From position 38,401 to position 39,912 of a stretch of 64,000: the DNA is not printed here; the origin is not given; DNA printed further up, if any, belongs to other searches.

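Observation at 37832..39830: Fur-family regulator in an operon with two uncharacterised envelope proteins, the only plus-strand island in the window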

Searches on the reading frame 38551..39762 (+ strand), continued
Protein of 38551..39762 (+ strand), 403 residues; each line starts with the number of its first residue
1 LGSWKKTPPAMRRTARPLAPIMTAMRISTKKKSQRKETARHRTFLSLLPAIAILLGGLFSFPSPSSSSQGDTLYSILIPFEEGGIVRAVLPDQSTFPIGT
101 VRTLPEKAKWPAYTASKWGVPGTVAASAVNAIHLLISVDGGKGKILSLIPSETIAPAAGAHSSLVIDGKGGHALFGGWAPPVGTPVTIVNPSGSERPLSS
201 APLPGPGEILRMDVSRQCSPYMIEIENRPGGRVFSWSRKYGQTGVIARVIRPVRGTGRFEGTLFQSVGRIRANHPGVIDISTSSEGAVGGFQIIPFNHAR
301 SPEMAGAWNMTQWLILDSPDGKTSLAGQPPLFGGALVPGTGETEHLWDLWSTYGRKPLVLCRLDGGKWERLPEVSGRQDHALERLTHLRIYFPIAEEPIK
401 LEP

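Call 38: find_encoding_contigs(protein=P0139, flank=6000, max_places=2)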
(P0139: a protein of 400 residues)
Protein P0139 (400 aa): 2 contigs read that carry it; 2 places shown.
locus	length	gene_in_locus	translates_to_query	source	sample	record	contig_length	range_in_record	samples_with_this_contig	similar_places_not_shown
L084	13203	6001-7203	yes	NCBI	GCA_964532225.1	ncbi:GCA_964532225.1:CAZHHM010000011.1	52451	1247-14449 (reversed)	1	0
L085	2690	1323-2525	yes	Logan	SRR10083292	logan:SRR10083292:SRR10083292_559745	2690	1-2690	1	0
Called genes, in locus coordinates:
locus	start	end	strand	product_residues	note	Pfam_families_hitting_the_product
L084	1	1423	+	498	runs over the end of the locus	PF02789:Peptidase_M17_N, PF00883:Peptidase_M17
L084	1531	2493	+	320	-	PF09992:NAGPA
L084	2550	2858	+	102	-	-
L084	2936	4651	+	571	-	PF00342:PGI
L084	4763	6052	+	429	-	-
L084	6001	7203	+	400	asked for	-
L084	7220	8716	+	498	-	PF02446:Glyco_hydro_77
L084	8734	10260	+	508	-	PF00133:tRNA-synt_1, PF01406:tRNA-synt_1e, PF09334:tRNA-synt_1g, PF00133:tRNA-synt_1, PF19303:Anticodon_3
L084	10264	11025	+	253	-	PF01026:TatD_DNase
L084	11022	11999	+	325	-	PF00482:T2SSF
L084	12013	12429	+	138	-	PF07963:N_methyl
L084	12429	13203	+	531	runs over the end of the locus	PF00496:SBP_bac_5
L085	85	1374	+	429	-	-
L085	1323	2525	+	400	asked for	-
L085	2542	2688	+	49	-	?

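Call 40: search_protein_families(library=pfam, alignment_id=A2, max_evalue=0.001)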
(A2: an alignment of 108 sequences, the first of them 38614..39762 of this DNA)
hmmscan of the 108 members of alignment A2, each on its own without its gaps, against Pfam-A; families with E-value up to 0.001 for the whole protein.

A. member 1, window:38614-39762:+ (382 aa): 0 families

B. families by the number of members that match (of 108 scanned): 8 families
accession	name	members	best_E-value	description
PF17957.7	Big_7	12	9.2e-09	Bacterial Ig domain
PF17936.7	Big_6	4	2.1e-09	Bacterial Ig domain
PF19077.6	Big_13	2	3e-09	Bacterial Ig-like domain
PF01522.26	Polysacc_deac_1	1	4.6e-25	Polysaccharide deacetylase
PF09136.16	Glucodextran_B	1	1.2e-07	Glucodextranase, domain B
PF14389.11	Lzipper-MIP1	1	4.6e-06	Leucine-zipper of ternary complex factor MIP1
PF16355.11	DUF4982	1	9.7e-05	Domain of unknown function (DUF4982)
PF07889.17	DUF1664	1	0.00026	Protein of unknown function (DUF1664)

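Call 43: fold_search(model_id=the predicted structure, library=viral)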
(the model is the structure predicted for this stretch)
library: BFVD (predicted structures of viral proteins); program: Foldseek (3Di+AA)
matches with E <= 10: 259; with E <= 0.001: 0
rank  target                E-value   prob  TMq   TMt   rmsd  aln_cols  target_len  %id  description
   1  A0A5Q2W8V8            4.7e-01  0.08  0.07  0.05  21.2       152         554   10  (no name in the UniProt tables at hand)
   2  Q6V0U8                4.9e-01  0.08  0.08  0.10  22.0       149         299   18  Capsid protein (Fragment) [Rubella virus]
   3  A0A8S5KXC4            5.5e-01  0.28  0.09  0.05  24.2        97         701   12  RNA-directed RNA polymerase [ssRNA phage AVE019]
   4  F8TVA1                6.2e-01  0.07  0.08  0.06  32.2       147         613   12  (no name in the UniProt tables at hand)
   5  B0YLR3                6.6e-01  0.06  0.08  0.10  14.6       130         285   12  Uncharacterized protein [Glossina hytrovirus (isolate Glossina pallidipes/Ethiopia/Seibersdorf/-)]
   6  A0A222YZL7            7.8e-01  0.01  0.11  0.08  19.1       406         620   11  Minor tail protein [Mycobacterium phage MyraDee]
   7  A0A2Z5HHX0            1.0e+00  0.08  0.07  0.10  17.5       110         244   14  (no name in the UniProt tables at hand)
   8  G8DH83                1.1e+00  0.13  0.07  0.26  11.7        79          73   20  (no name in the UniProt tables at hand)
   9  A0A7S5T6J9            1.1e+00  0.02  0.12  0.06  17.7       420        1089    7  (no name in the UniProt tables at hand)
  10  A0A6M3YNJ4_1          1.1e+00  0.01  0.09  0.04  21.6       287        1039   15  RdRp catalytic domain-containing protein [Riboviria sp.]
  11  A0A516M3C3            1.1e+00  0.00  0.06  0.05  25.5       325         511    7  (no name in the UniProt tables at hand)
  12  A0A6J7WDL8            1.4e+00  0.01  0.10  0.08  22.2       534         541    8  Concanavalin A-like lectin/glucanases superfamily [uncultured Caudovirales phage]
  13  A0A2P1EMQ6            1.4e+00  0.08  0.09  0.08   7.4        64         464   20  WD40 repeat protein [Moumouvirus australiensis]
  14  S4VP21                1.4e+00  0.08  0.10  0.23  17.1       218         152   11  Uncharacterized protein [Pandoravirus dulcis]
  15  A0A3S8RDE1            1.4e+00  0.02  0.08  0.03  26.1       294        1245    9  RNA1 polyprotein (Fragment) [Tobacco ringspot virus]
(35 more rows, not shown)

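Call 48: find_encoding_contigs(protein=P0081, flank=5000, max_places=1)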
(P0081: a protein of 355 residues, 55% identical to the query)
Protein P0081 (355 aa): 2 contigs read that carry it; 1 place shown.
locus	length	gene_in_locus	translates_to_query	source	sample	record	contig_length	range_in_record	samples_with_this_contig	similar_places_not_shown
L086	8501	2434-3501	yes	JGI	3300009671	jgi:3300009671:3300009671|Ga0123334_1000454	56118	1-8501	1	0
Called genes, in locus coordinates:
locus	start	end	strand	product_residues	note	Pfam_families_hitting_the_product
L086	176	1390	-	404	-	-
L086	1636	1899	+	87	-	-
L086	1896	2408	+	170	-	PF02517:Rce1-like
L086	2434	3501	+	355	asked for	-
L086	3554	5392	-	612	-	PF13522:GATase_6, PF13537:GATase_7, PF01380:SIS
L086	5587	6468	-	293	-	PF00483:NTP_transferase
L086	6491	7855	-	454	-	PF02878:PGM_PMM_I, PF02879:PGM_PMM_II, PF02880:PGM_PMM_III, PF00408:PGM_PMM_IV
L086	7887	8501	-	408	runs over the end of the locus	PF07949:YbbR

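Call 49: find_encoding_contigs(protein=P0102, flank=5000, max_places=1)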
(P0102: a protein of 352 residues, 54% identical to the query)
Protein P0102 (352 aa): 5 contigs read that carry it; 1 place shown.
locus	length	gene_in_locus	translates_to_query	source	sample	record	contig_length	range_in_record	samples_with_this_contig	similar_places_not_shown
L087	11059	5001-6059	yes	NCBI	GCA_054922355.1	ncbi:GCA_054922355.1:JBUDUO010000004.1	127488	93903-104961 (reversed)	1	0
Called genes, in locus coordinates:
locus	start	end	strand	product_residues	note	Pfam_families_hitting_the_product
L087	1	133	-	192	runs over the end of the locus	PF01195:Pept_tRNA_hydro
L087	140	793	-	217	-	PF01386:Ribosomal_L25p, PF14693:Ribosomal_TL5_C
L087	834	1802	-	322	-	PF13793:Pribosyltran_N, PF00156:Pribosyltran, PF14572:Pribosyl_synth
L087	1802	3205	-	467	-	PF00483:NTP_transferase, PF01128:IspD (weak), PF02348:CTP_transf_3 (weak), PF12804:NTP_transf_3, PF25087:GMPPB_C (faint), PF25084:LbH_EIF2B (weak), PF00132:Hexapep, PF14602:Hexapep_2 (weak)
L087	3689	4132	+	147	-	PF01475:FUR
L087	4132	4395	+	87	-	-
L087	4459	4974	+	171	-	PF02517:Rce1-like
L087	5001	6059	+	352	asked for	-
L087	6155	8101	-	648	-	PF13230:GATase_4 (weak), PF13522:GATase_6, PF13537:GATase_7, PF01380:SIS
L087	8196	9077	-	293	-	PF00483:NTP_transferase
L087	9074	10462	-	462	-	PF02878:PGM_PMM_I, PF02879:PGM_PMM_II (weak), PF02880:PGM_PMM_III, PF00408:PGM_PMM_IV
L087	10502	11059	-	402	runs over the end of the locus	PF07949:YbbR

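Call 50: find_encoding_contigs(protein=P0071, flank=5000, max_places=1)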
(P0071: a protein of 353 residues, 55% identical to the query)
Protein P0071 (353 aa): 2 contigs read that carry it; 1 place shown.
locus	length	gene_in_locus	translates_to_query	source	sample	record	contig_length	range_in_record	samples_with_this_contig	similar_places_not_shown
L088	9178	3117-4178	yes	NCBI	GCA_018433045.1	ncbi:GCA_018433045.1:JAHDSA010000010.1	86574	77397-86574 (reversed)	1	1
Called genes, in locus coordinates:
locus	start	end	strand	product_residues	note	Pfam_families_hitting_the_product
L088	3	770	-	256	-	?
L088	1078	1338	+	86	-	-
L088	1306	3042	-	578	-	PF01979:Amidohydro_1, PF07969:Amidohydro_3 (faint), PF13382:Adenine_deam_C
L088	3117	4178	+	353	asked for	-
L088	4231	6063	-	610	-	PF13230:GATase_4 (weak), PF13522:GATase_6, PF13537:GATase_7, PF01380:SIS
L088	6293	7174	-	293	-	PF00483:NTP_transferase, PF12804:NTP_transf_3 (faint)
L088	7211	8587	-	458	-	PF02878:PGM_PMM_I, PF02879:PGM_PMM_II, PF02880:PGM_PMM_III, PF00408:PGM_PMM_IV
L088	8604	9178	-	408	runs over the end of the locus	PF07949:YbbR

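Call 54: search_solved_structures(query=A2, max_evalue=10, show_alignments=2)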
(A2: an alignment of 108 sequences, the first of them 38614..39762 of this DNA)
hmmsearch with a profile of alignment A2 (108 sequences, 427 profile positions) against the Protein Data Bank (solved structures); distinct sequences matched with E-value up to 10: 2.
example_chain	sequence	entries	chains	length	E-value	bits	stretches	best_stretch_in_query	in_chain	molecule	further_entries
1gqp_A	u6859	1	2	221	0.9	11.3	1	315-366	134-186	DOC1/APC10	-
8a3t_A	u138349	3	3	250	1.1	11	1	315-366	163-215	Anaphase-promoting complex subunit DOC1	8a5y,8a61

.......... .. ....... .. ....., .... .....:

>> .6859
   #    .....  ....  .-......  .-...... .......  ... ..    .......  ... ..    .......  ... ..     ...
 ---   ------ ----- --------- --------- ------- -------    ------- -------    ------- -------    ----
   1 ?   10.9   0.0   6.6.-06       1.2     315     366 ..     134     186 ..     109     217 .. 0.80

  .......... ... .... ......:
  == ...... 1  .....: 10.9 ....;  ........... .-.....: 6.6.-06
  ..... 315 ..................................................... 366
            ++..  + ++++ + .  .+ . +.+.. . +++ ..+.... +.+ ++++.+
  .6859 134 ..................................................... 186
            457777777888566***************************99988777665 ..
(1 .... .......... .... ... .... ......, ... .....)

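Call 66: search_protein_families(library=ncbifam, alignment_id=A2, max_evalue=0.001)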
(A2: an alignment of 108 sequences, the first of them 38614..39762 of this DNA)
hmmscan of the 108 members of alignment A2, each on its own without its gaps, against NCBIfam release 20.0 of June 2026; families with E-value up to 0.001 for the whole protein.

A. member 1, window:38614-39762:+ (382 aa): 0 families

B. families by the number of members that match (of 108 scanned): 16 families
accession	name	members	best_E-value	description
NF033510.3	Ca_tandemer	2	8.6e-14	Ca2+-stabilized repeat-containing adhesin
NF058578.1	CPR_pilus_PamR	2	4.5e-11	pilus system RbmA-like protein PamR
TIGR03938.2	deacetyl_PgaB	1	2.4e-19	poly-beta-1,6-N-acetyl-D-glucosamine N-deacetylase PgaB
NF011177.0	PRK14582.1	1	2e-16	poly-beta-1,6-N-acetyl-D-glucosamine N-deacetylase PgaB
NF011176.0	PRK14581.1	1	7.2e-11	poly-beta-1,6-N-acetyl-D-glucosamine N-deacetylase PgaB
TIGR02884.1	spore_pdaA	1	3.9e-08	delta-lactam-biosynthetic de-N-acetylase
TIGR02169.1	SMC_prok_A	1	5.6e-08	chromosome segregation protein SMC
TIGR02764.1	spore_ybaN_pdaB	1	2.2e-06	polysaccharide deacetylase family sporulation protein PdaB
TIGR03933.1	PIA_icaB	1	5.7e-06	intercellular adhesin biosynthesis polysaccharide N-deacetylase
NF045487.1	ASRP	1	6.1e-06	archaea-specific SMC-related protein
NF040520.1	Ig_like_BLP2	1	1.3e-05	Ig-like repeat protein Blp2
NF045820.1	PgAcgDacpgdA_Strep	1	2.9e-05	peptidoglycan-N-acetylglucosamine deacetylase PgdA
TIGR02873.1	spore_ylxY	1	4.5e-05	probable sporulation protein, polysaccharide deacetylase family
TIGR04243.1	nodulat_NodB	1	4.9e-05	chitooligosaccharide deacetylase NodB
NF033930.1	pneumo_PspA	1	0.00015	pneumococcal surface protein A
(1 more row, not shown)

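Call 77: predict_structure(alignment_id=A3)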
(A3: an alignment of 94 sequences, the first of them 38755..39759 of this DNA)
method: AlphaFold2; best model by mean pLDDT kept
length: 335 residues; sequences in the alignment: 94
mean_pLDDT: 95.2   pTM: 0.93
mean pLDDT of the five models: 95.2, 95.1, 95.1, 94.5, 94.0
residues with pLDDT >= 90: 305; 70-90: 22; 50-70: 6; < 50: 2
segments of 3 or more residues with pLDDT < 50: none
pLDDT, mean of each block of 10 residues (from residue 1): 88 98 97 97 97 98 98 97 83 91 97 98 98 95 96 97 96 89 98 97 98 98 98 97 98 98 96 91 92 98 98 99 89 68
secondary structure, 60 per line:
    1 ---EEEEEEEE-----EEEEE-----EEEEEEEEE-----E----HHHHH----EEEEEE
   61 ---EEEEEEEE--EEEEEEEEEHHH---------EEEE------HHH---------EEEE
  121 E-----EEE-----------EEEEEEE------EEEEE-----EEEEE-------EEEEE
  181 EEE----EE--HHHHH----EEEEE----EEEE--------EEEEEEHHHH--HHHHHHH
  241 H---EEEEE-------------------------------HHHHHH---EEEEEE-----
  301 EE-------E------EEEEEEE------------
elements in order: E4-11 E17-21 E27-35 H46-50 E55-60 E64-71 E74-82 E95-98 E117-121 E127-129 E141-147 E154-158 E164-168 E176-183 H192-196 E201-205 E210-213 E222-227 H228-231 H234-241 E245-249 H281-286 E290-295 E317-323
